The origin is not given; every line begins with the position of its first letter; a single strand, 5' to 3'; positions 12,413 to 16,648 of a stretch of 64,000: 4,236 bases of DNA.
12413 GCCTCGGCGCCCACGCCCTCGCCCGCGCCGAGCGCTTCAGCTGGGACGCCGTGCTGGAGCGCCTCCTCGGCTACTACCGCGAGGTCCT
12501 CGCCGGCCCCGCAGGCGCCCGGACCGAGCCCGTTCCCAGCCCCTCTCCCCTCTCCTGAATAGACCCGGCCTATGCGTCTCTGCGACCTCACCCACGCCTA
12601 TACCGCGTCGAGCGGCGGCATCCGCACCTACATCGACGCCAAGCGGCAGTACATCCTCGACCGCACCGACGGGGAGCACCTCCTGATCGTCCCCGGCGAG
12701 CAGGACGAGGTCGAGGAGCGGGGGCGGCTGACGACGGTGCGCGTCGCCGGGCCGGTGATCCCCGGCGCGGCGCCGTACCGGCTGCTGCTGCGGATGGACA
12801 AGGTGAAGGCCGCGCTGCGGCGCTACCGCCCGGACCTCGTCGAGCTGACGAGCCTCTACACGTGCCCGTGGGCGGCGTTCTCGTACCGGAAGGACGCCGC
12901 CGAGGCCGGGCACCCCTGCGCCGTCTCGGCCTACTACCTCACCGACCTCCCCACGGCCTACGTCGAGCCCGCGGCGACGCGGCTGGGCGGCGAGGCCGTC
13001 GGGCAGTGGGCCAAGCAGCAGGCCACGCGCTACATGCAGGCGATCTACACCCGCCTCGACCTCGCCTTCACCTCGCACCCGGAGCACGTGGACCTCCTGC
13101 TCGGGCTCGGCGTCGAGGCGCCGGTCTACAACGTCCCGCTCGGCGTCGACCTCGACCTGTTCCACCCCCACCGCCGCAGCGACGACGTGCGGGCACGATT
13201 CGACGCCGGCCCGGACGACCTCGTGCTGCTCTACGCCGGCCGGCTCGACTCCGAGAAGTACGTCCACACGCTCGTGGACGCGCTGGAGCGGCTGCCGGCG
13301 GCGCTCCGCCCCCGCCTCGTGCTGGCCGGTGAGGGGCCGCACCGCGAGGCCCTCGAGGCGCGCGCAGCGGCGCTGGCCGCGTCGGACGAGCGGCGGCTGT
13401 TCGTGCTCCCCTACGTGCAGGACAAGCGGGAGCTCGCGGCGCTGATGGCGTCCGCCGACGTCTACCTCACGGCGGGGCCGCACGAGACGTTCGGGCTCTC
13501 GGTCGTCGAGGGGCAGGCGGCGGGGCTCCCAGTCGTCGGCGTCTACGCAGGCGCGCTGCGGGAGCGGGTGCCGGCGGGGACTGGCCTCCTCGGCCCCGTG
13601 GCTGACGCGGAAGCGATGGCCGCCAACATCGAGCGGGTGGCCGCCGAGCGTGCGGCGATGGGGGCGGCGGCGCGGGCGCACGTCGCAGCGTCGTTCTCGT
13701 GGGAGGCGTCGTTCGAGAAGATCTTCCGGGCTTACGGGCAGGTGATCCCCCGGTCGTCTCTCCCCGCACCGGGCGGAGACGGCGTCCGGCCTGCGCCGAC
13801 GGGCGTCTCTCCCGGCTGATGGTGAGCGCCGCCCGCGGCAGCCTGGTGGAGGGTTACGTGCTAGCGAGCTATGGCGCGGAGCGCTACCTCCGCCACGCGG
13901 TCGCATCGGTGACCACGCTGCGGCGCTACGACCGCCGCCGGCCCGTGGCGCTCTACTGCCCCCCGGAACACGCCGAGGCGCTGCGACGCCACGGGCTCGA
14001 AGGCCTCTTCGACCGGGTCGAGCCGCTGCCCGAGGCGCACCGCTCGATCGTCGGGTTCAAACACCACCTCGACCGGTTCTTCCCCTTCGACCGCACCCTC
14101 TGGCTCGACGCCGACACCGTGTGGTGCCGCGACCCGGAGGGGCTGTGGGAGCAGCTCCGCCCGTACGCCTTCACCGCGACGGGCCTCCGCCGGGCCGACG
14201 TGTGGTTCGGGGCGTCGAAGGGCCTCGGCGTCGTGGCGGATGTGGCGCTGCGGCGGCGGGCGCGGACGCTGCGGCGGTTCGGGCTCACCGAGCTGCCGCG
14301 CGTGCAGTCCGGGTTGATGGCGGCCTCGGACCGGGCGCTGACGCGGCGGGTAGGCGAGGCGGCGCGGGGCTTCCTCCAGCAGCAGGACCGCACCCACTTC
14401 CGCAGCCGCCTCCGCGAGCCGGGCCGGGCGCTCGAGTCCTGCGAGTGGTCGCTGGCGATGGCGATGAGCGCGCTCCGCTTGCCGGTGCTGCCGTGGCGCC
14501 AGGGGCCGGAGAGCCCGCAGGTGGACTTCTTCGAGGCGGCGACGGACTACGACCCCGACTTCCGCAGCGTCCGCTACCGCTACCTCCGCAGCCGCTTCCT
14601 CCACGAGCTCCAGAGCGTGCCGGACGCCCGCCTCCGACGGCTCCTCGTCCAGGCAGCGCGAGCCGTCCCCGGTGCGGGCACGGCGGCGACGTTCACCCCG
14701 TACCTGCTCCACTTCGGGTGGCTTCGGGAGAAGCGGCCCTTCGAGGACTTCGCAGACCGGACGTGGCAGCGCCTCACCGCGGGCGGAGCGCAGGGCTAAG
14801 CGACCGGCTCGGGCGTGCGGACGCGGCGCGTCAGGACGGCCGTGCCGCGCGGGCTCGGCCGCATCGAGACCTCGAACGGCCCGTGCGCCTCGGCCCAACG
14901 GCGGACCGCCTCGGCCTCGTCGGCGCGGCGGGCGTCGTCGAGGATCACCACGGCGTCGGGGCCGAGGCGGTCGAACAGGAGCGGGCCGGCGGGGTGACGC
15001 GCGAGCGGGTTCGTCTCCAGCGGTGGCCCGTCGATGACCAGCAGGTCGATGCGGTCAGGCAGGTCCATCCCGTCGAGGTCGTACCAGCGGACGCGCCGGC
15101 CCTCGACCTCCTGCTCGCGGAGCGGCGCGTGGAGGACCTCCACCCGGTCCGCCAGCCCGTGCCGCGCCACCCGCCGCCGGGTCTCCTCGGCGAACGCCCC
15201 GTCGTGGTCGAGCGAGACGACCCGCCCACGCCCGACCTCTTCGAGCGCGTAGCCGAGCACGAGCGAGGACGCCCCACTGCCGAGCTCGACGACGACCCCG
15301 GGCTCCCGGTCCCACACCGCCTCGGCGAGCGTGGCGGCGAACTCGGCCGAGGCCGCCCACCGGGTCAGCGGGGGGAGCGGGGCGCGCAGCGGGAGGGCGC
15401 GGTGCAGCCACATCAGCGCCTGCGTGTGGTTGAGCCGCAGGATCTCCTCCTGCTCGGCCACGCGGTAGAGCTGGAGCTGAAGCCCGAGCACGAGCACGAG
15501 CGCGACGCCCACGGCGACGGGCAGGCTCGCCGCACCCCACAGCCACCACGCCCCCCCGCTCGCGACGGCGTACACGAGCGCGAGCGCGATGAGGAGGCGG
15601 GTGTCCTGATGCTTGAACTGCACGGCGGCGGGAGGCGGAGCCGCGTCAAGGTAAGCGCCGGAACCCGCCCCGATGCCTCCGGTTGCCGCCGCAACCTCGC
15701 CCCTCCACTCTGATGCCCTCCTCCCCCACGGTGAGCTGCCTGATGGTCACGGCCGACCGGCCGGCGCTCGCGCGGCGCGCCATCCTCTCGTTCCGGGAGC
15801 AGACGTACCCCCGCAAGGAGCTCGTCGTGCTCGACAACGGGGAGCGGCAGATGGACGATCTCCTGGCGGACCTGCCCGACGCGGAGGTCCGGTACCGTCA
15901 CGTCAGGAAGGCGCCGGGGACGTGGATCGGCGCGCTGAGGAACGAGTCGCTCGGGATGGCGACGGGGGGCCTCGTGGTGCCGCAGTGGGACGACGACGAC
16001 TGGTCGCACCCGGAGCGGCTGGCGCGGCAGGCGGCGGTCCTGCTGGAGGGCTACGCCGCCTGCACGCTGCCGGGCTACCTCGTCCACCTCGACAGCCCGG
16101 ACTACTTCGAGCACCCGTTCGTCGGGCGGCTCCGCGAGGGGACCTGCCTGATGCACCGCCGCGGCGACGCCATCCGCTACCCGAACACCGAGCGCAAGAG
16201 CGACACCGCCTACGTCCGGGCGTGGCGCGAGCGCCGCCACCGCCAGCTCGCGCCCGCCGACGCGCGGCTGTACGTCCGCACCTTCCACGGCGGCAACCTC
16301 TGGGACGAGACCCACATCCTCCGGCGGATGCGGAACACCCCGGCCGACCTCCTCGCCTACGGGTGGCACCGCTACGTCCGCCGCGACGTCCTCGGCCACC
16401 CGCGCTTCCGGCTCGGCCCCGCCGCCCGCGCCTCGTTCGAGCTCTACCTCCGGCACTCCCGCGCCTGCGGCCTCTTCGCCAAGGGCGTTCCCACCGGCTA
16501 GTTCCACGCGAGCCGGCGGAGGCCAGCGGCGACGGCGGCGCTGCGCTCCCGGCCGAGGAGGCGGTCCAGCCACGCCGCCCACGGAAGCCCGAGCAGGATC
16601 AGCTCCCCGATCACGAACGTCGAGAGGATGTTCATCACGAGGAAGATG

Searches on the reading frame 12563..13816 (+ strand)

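Call 46: search_protein_families(library=pfam, proteins=[window:12563-13816:+], max_evalue=0.0001)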
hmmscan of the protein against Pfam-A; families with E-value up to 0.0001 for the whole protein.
window:12563-13816:+ (418 aa): 5 families
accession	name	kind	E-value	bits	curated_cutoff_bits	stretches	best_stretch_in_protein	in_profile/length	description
PF00534.26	Glycos_transf_1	-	1.2e-23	83.9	26.4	1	212-368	8-167/172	Glycosyl transferases group 1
PF13692.12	Glyco_trans_1_4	-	5.7e-22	78.9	27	1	221-360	3-140/142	Glycosyl transferases group 1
PF20706.3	GT4-conflict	-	1.1e-11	44.8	26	1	216-385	194-383/385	Family 4 Glycosyltransferase in conflict systems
PF13579.12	Glyco_trans_4_4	-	1.4e-07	32.5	29.7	1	39-187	21-150/158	Glycosyl transferase 4-like domain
PF13439.12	Glyco_transf_4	-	3.7e-06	27.5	28.5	1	34-198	17-169/170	Glycosyltransferase Family 4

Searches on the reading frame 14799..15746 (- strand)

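Call 46: search_protein_families(library=pfam, proteins=[window:14799-15746:-], max_evalue=0.0001)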
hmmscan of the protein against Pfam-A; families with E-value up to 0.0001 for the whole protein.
window:14799-15746:- (316 aa): 1 family
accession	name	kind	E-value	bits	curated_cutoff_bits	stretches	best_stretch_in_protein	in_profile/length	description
PF13578.12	Methyltransf_24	-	2e-11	45.1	26.3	1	153-271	1-104/105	Methyltransferase domain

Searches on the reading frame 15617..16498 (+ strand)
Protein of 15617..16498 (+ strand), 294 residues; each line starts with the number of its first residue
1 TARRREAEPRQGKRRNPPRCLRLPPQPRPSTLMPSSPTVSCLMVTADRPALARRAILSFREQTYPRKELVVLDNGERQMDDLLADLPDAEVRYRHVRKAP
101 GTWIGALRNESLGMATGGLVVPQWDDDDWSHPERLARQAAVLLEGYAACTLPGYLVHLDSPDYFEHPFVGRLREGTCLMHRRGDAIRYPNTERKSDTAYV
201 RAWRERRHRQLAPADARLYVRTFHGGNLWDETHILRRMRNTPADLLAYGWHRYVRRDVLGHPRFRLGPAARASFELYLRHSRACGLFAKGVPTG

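Call 46: search_protein_families(library=pfam, proteins=[window:15617-16498:+], max_evalue=0.0001)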
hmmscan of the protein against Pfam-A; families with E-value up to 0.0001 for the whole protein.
window:15617-16498:+ (294 aa): 1 family
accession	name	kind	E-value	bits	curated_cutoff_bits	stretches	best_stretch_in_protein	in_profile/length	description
PF00535.33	Glycos_transf_2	-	1.9e-10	41.4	23.3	1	40-166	1-127/168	Glycosyl transferase family 2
